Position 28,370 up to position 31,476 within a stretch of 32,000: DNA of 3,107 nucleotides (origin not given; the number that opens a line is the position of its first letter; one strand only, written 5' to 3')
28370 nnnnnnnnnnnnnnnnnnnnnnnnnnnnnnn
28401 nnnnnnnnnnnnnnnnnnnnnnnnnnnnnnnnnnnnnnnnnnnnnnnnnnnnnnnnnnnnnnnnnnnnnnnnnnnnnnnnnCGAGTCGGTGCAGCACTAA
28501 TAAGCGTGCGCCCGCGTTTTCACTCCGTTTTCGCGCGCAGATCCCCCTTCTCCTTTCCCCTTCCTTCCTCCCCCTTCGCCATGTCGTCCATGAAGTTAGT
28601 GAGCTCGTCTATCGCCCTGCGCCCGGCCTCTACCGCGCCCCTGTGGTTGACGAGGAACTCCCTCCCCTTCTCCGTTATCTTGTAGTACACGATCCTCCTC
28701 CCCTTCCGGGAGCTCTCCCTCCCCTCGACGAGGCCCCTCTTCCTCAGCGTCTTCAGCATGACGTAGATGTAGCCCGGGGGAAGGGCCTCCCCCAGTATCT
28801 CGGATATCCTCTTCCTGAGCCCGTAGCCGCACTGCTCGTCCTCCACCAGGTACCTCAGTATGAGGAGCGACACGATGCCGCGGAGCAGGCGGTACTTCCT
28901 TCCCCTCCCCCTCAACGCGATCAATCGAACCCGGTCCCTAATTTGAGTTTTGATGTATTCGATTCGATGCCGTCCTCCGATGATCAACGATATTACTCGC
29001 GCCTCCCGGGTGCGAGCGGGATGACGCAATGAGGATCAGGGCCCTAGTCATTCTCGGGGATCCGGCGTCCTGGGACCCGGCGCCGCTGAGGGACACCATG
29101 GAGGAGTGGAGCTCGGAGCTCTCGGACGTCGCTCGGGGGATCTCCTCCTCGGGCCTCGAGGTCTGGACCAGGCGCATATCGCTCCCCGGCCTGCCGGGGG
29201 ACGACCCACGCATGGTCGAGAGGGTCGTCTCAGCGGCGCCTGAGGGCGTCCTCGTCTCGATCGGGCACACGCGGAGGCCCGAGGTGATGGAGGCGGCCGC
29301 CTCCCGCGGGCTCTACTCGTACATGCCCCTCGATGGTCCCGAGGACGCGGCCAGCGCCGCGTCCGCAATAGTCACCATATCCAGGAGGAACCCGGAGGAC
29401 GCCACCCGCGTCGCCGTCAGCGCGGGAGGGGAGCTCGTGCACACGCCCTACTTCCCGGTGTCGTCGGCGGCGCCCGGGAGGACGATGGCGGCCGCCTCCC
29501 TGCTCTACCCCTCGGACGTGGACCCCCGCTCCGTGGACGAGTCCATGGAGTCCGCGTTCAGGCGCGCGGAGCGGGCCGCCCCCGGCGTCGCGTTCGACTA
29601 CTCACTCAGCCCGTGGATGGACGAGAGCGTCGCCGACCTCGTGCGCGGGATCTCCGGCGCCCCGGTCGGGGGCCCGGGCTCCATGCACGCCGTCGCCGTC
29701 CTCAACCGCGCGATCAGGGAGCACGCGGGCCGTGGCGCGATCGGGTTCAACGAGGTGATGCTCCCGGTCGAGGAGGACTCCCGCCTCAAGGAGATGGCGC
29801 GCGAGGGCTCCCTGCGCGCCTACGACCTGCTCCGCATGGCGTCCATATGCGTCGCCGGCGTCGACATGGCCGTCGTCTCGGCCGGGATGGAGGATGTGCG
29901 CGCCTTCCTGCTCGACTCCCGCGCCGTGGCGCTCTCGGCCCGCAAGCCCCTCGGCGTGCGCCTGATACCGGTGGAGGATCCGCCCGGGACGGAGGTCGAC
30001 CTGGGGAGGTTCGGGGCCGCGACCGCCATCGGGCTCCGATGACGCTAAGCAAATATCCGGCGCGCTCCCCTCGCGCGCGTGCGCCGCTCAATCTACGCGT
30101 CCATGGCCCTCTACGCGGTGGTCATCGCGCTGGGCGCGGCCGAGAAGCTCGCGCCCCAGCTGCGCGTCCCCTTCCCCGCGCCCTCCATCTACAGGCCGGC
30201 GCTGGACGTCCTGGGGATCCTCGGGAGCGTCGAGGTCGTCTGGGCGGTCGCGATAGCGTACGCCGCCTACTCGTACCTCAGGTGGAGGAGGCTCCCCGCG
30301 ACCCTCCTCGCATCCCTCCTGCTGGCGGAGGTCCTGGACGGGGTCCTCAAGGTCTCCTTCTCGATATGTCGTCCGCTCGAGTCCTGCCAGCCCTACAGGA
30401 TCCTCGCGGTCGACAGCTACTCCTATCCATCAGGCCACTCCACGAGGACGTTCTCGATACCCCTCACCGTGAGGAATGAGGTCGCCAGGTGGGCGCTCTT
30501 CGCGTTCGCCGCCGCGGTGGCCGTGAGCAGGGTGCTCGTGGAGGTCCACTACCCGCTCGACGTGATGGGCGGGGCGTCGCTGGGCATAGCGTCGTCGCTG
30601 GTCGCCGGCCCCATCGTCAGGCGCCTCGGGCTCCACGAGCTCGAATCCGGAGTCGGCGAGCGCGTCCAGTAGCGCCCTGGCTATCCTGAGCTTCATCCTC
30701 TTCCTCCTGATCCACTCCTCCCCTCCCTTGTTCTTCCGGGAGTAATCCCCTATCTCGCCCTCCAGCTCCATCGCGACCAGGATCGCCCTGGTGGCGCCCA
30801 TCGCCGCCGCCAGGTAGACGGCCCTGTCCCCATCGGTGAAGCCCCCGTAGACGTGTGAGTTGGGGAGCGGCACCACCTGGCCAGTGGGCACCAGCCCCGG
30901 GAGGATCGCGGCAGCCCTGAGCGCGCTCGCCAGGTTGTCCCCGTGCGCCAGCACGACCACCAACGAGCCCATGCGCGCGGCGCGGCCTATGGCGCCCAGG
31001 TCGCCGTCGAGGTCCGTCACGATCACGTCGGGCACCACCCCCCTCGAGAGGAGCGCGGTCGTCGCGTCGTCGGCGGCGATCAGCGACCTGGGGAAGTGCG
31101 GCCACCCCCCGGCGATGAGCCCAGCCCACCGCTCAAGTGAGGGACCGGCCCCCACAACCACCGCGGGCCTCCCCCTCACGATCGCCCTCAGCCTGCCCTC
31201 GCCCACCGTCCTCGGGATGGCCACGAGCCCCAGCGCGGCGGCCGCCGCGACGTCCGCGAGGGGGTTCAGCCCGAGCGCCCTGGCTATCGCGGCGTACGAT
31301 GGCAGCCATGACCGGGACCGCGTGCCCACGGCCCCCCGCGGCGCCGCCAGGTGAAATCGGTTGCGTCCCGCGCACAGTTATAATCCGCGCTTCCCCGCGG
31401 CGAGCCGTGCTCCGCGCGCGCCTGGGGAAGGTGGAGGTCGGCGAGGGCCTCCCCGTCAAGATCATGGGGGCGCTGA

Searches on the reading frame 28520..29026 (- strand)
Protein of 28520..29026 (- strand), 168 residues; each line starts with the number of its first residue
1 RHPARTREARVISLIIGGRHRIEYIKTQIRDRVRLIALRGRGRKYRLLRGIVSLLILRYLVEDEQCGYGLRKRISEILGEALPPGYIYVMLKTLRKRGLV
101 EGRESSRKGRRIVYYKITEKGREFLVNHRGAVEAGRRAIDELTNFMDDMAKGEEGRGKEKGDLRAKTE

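Call 72: search_protein_families(library=pfam, proteins=[window:28520-29026:-], max_evalue=0.001)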
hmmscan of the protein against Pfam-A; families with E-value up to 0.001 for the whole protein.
window:28520-29026:- (168 aa): 3 families
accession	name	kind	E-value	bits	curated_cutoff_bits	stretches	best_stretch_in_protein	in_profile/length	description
PF03551.20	PadR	-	4.3e-13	49.5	27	1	56-125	1-73/75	Transcriptional regulator PadR-like family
PF13463.12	HTH_27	-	6.9e-05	23.5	22.2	1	90-121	38-68/68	Winged helix DNA-binding domain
PF13601.12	HTH_34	-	0.00017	22.1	27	1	54-131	3-75/80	Winged helix DNA-binding domain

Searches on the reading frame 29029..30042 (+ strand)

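Call 26: search_protein_families(library=pfam, proteins=[window:29029-30042:+], max_evalue=0.001)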
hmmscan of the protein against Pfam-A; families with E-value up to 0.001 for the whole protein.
window:29029-30042:+ (337 aa): 1 family
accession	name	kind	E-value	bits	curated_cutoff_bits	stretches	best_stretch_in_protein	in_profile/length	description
PF05167.17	DUF711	-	2.7e-28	99.4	25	1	188-326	261-408/413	Uncharacterised ACR (DUF711)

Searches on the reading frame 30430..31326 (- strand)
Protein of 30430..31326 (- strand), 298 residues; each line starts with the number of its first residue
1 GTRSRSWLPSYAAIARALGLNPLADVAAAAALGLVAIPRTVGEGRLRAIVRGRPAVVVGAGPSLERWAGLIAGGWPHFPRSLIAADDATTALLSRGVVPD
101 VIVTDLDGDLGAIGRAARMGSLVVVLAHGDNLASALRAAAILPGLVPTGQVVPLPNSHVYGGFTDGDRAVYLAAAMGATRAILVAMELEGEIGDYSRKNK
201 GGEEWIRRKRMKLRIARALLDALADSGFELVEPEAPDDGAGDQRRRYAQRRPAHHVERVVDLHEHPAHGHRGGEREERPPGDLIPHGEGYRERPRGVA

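Call 72: search_protein_families(library=pfam, proteins=[window:30430-31326:-], max_evalue=0.001)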
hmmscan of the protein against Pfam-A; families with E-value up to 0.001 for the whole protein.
window:30430-31326:- (298 aa): 1 family
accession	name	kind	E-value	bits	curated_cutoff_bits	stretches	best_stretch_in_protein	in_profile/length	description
PF01973.23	MptE-like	-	2.3e-18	67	34.6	1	48-186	20-164/171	6-hydroxymethylpterin diphosphokinase MptE-like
